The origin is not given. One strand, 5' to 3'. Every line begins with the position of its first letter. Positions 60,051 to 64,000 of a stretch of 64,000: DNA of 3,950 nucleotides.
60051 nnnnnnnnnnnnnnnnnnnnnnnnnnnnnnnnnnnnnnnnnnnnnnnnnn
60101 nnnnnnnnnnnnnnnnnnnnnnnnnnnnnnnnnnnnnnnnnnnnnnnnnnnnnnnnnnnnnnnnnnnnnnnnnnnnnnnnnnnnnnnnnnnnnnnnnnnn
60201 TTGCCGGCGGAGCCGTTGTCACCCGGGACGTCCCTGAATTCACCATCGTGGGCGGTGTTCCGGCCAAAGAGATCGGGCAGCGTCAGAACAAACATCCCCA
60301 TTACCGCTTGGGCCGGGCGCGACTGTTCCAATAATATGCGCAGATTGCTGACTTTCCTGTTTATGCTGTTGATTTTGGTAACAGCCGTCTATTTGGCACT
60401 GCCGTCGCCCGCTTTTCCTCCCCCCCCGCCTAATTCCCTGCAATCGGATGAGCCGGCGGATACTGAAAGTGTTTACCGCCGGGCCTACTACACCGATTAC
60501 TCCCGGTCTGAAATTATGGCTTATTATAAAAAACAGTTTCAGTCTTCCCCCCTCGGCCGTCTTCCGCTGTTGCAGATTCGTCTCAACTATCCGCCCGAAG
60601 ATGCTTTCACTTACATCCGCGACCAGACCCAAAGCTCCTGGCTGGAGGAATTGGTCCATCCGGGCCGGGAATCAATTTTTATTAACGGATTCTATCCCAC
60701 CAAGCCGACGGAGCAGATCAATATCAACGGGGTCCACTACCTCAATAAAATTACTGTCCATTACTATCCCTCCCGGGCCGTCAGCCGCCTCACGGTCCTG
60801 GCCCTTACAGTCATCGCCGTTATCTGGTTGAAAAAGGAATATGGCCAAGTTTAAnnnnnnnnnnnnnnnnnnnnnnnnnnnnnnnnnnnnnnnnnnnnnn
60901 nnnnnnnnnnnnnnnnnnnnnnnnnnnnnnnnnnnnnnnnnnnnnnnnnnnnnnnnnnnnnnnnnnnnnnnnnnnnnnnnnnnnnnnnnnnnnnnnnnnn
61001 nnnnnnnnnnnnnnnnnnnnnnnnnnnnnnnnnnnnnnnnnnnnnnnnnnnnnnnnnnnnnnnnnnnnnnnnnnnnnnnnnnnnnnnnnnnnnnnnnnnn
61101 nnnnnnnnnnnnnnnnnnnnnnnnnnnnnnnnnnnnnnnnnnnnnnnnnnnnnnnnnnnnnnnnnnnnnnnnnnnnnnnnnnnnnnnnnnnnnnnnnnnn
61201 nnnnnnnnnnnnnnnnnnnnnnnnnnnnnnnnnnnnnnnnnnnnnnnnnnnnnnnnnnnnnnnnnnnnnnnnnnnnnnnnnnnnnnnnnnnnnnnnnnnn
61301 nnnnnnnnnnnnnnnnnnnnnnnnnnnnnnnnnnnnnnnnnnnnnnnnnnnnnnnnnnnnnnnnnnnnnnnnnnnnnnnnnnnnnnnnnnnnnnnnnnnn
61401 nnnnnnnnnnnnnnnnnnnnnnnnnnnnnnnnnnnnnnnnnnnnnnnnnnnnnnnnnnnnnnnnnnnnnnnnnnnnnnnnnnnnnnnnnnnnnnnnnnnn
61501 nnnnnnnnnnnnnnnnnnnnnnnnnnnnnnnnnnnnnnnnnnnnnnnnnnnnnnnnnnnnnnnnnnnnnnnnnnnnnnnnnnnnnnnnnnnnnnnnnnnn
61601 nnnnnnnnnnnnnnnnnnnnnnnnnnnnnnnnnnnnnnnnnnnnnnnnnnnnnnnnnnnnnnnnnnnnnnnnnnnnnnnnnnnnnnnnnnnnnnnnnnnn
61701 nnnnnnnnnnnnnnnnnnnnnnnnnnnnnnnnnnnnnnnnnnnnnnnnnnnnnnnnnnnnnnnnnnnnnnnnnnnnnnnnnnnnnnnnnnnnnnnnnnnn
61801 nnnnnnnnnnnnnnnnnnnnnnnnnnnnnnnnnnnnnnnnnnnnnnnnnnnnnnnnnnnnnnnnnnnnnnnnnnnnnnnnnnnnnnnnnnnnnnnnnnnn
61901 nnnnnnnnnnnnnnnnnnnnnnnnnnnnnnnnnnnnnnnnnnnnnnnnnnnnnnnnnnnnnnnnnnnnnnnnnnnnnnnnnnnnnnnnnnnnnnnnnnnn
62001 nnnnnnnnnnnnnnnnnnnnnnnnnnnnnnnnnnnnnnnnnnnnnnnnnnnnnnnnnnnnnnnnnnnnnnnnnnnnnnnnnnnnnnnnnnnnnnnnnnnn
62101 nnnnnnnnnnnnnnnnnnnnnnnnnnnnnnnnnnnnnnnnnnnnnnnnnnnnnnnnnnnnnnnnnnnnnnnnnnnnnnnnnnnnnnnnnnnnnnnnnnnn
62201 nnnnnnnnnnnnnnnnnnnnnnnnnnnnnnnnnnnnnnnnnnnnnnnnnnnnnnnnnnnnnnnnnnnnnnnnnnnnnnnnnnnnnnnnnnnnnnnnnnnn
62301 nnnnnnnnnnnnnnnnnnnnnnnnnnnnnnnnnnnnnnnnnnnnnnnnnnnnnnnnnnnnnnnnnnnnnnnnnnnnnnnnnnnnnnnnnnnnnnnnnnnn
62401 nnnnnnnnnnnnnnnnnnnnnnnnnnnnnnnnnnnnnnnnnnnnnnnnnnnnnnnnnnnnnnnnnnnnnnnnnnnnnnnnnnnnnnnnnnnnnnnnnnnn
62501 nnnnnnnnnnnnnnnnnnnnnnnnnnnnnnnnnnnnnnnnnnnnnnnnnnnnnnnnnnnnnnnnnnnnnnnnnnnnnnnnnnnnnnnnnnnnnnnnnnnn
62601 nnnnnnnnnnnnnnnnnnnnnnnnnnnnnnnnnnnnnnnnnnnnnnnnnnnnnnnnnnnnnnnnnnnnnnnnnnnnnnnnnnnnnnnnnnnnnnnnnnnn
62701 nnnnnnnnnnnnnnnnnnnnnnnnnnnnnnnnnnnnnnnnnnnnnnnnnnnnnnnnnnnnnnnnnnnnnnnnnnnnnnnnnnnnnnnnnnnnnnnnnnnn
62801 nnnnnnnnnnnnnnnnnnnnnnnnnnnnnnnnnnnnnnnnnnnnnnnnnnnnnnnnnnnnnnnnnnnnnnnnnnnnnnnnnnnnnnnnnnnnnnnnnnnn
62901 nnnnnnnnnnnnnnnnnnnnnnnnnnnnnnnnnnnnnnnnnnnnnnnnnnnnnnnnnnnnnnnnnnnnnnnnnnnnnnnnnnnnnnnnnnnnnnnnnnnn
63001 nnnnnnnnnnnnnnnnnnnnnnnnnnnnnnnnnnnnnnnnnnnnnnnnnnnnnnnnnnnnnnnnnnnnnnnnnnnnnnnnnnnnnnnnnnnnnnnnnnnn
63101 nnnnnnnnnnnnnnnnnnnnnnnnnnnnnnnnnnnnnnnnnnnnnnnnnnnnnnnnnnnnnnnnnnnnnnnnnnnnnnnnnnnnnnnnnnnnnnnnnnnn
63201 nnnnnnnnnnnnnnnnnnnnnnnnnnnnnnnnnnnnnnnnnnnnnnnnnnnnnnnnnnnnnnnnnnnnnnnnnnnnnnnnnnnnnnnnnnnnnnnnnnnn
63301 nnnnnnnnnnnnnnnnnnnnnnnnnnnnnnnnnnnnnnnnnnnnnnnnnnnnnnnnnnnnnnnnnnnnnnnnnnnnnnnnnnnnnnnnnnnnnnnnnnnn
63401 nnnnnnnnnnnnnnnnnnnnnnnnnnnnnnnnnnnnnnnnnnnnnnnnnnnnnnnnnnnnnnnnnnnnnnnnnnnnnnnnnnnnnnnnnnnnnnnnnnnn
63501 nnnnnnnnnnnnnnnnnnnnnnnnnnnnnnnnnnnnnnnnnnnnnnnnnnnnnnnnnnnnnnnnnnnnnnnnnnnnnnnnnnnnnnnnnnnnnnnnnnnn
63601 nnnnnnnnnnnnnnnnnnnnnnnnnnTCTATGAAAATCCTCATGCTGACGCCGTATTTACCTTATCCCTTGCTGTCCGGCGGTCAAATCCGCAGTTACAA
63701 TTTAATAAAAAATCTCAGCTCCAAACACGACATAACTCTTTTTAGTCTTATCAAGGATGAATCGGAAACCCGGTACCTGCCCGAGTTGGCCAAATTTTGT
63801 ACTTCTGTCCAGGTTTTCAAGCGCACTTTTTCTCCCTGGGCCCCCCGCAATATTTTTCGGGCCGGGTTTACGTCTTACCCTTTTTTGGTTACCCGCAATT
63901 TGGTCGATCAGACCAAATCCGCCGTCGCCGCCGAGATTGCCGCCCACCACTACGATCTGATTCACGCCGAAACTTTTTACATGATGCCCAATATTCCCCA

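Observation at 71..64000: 64 kb single-strand super-locus dedicated to glycan or protein glycosylation with about 16 GT-C-like membrane transferases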

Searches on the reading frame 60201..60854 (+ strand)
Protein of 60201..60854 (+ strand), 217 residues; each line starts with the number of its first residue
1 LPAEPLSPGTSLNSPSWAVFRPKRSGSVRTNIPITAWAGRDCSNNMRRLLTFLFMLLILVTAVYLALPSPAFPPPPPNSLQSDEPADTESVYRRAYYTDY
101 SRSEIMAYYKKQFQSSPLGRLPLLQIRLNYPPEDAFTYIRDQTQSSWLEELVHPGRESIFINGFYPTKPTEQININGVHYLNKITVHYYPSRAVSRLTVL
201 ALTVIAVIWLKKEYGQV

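Call 8: search_protein_families(library=pfam, proteins=[window:60201-60854:+], max_evalue=0.01)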
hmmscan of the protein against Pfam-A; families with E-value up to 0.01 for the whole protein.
window:60201-60854:+ (217 aa): 0 families

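Call 27: search_protein_families(library=pfam, proteins=[window:60201-60854:+], max_evalue=10)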
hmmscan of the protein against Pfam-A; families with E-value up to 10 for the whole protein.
window:60201-60854:+ (217 aa): 2 families
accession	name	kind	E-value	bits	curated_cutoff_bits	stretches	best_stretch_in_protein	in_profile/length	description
PF22812.1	CR_prot_dom_plant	-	0.12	13.2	34.1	1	67-91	6-32/71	Plant cysteine-rich protein domain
PF16101.10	PRIMA1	-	1.9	8.7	38.6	1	66-90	64-88/158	Proline-rich membrane anchor 1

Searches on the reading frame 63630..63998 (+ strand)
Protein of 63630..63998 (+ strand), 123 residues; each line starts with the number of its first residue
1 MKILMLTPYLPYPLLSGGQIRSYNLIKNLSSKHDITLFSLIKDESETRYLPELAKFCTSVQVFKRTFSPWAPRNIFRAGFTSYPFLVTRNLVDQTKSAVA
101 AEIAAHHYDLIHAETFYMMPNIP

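Call 8: search_protein_families(library=pfam, proteins=[window:63630-63998:+], max_evalue=0.01)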
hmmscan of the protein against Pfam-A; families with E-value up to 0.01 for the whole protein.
window:63630-63998:+ (123 aa): 0 families
